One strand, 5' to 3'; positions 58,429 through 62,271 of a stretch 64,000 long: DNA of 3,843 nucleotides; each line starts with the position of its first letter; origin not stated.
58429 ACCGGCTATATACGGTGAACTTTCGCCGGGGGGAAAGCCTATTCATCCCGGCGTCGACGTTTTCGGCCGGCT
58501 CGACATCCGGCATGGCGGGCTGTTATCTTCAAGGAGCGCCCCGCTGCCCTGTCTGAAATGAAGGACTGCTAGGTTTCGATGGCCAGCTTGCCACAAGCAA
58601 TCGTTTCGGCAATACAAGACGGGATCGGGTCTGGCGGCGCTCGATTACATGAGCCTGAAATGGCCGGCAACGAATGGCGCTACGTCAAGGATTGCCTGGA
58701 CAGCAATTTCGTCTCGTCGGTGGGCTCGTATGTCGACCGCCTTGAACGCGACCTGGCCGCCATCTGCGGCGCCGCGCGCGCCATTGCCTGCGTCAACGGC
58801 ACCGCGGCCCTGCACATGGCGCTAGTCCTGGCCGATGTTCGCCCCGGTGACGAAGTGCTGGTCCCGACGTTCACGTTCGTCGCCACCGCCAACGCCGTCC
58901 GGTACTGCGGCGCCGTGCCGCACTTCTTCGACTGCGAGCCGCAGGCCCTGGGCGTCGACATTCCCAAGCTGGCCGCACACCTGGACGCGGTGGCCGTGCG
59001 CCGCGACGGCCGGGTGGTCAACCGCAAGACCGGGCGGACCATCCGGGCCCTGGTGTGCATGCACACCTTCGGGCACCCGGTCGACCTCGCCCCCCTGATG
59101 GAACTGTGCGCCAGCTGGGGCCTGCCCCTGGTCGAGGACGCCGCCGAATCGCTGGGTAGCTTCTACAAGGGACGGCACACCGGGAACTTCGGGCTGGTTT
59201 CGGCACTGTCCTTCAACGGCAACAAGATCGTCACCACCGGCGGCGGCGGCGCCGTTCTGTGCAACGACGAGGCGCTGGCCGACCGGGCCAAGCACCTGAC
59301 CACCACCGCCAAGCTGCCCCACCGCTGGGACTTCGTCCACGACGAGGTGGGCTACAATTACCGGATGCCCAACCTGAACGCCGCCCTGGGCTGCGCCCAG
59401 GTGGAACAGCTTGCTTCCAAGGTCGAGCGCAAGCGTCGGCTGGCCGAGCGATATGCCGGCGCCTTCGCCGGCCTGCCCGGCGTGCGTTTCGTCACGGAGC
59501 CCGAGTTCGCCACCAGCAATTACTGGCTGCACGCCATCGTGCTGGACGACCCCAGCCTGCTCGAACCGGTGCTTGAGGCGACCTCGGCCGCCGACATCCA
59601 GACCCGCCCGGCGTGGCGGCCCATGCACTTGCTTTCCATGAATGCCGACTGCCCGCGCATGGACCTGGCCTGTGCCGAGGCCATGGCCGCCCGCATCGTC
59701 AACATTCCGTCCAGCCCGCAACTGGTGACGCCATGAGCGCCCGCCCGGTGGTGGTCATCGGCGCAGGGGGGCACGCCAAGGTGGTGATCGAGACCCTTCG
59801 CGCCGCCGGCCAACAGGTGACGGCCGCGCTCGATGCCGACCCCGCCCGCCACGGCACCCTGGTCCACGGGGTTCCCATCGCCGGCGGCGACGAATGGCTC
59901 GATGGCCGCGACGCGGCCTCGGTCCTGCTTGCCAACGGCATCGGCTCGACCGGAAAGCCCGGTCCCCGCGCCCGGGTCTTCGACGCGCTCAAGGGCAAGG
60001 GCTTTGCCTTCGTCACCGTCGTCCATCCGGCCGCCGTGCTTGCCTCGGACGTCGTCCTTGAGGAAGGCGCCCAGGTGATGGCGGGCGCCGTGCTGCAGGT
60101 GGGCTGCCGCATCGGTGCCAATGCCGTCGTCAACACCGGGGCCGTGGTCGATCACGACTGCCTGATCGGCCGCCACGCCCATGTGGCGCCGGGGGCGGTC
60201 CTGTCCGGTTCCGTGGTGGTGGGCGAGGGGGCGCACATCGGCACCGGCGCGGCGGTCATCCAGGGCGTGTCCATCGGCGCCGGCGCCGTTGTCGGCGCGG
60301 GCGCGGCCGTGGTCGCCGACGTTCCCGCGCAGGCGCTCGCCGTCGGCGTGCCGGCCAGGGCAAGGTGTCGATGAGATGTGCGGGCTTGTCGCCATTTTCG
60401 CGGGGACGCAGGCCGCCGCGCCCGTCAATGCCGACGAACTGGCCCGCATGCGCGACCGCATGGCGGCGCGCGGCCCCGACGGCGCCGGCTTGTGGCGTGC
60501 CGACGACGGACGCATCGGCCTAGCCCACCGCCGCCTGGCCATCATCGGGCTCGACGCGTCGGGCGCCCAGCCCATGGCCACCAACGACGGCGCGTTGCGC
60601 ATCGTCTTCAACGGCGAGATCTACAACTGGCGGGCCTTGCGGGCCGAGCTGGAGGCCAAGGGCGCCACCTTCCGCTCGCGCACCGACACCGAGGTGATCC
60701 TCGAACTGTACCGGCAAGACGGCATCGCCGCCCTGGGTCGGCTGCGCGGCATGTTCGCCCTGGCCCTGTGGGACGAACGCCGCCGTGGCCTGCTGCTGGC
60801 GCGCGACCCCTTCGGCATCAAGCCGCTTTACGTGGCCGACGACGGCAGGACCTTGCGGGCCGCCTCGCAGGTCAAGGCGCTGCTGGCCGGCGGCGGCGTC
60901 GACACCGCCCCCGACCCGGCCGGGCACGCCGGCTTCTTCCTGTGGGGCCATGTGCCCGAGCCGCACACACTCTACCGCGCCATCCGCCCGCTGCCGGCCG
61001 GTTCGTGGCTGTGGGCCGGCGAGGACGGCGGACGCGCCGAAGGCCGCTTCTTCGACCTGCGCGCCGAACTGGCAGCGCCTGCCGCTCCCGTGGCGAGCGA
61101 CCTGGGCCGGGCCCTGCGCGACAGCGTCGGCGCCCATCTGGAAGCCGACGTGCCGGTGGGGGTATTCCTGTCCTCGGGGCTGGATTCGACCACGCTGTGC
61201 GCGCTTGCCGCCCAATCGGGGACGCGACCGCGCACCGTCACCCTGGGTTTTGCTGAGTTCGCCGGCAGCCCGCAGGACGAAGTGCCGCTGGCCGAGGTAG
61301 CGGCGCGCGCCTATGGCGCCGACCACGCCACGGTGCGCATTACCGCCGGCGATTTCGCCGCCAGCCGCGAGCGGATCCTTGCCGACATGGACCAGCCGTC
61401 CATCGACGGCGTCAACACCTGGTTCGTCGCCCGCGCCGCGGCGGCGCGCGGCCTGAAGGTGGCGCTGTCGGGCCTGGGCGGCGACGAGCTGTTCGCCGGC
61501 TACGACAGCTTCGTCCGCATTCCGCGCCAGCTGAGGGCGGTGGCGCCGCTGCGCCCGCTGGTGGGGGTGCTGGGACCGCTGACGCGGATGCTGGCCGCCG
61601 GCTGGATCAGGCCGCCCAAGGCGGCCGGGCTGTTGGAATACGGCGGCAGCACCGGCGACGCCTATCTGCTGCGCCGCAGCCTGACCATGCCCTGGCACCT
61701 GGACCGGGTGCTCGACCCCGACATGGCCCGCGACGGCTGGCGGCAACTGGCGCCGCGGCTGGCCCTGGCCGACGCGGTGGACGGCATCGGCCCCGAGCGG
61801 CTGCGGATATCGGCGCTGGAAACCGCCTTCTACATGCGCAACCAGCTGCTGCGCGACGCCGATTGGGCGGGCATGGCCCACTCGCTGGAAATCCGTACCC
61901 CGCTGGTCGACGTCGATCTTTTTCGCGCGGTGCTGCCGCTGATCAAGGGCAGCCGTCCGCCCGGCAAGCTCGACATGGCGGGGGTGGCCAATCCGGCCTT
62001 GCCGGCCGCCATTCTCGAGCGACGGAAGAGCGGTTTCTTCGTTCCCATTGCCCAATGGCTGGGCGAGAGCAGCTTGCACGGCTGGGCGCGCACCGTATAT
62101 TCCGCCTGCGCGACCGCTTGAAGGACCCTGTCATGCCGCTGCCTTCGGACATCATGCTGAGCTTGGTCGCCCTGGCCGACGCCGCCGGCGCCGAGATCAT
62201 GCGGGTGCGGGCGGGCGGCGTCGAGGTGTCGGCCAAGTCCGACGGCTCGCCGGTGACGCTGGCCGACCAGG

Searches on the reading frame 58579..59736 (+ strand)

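Call 50: search_protein_families(library=pfam, proteins=[window:58579-59736:+], max_evalue=0.001)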
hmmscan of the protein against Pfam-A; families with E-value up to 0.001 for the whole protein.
window:58579-59736:+ (385 aa): 3 families
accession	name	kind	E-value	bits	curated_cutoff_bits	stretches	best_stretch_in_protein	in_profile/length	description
PF01041.23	DegT_DnrJ_EryC1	-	2.3e-83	280.8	19.8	1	29-382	4-347/360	DegT/DnrJ/EryC1/StrS aminotransferase family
PF00155.27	Aminotran_1_2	-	2.1e-06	27.6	19.7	1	53-137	45-139/361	Aminotransferase class I and II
PF01276.26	OKR_DC_1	-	0.00043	19.6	27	1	59-128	75-144/417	Orn/Lys/Arg decarboxylase, major domain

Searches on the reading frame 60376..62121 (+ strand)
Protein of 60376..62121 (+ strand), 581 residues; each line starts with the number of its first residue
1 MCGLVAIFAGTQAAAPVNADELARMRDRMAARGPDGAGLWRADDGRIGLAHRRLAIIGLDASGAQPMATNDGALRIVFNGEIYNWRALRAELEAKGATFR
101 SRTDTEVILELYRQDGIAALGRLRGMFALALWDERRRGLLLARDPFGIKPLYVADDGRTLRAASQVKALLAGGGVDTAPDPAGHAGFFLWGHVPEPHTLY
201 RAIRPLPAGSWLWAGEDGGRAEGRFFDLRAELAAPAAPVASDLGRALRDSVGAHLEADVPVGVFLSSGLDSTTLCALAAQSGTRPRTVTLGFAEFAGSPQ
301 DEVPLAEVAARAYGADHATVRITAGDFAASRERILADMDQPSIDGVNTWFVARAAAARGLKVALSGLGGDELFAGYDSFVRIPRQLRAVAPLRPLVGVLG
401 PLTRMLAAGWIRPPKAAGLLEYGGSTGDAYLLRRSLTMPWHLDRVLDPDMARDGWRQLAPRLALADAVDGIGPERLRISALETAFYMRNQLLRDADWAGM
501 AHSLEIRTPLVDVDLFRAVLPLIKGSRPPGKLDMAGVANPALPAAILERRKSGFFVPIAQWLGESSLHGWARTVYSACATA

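Call 50: search_protein_families(library=pfam, proteins=[window:60376-62121:+], max_evalue=0.001)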
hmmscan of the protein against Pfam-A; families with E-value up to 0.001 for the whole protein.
window:60376-62121:+ (581 aa): 3 families
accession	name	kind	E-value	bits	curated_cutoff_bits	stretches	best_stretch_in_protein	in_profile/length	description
PF00733.27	Asn_synthase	-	4.9e-54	184.7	21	1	244-576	3-309/354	Asparagine synthase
PF13522.11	GATase_6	-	2.5e-42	144.4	27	1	34-164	1-129/130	Glutamine amidotransferase domain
PF13537.11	GATase_7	-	3.1e-42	143.9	25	1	51-171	1-123/123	Glutamine amidotransferase domain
